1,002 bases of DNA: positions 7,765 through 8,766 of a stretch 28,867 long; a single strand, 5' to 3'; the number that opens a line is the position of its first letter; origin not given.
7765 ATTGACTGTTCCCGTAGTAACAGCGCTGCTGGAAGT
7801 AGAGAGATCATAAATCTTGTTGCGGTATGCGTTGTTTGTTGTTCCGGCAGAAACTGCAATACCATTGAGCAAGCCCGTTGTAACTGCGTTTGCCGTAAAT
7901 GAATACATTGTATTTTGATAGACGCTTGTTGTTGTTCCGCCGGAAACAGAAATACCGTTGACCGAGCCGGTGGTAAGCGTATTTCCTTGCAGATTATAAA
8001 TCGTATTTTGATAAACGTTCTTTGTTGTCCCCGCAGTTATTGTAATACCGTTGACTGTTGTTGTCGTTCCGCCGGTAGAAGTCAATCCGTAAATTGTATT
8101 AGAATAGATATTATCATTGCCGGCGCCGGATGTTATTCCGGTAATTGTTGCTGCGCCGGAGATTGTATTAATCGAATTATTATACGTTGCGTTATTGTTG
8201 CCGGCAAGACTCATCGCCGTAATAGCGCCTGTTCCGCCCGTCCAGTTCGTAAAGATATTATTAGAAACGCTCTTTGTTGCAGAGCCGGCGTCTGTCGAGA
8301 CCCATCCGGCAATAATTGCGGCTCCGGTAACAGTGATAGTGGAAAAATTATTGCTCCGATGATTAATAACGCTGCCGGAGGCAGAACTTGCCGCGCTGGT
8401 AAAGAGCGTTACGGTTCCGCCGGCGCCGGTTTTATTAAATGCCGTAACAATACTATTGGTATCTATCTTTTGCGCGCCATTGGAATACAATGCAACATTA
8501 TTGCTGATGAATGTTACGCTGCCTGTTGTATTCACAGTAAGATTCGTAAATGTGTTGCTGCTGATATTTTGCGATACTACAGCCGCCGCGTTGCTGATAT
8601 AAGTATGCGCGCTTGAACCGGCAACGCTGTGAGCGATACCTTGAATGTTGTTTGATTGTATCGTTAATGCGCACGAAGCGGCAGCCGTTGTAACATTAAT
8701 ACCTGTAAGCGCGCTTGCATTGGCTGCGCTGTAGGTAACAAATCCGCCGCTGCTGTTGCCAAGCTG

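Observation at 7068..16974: Giant adhesin built from two apparently identical 4573-bp modules around a unique in-frame spacer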

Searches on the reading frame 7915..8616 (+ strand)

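Call 36: search_protein_families(library=pfam, proteins=[window:7915-8616:+], max_evalue=1)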
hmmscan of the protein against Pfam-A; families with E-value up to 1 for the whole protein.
window:7915-8616:+ (233 aa): 1 family
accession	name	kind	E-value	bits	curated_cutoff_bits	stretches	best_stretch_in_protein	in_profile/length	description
PF01866.22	Diphthamide_syn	-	0.0031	17.4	33.2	1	181-219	12-49/302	Putative diphthamide synthesis protein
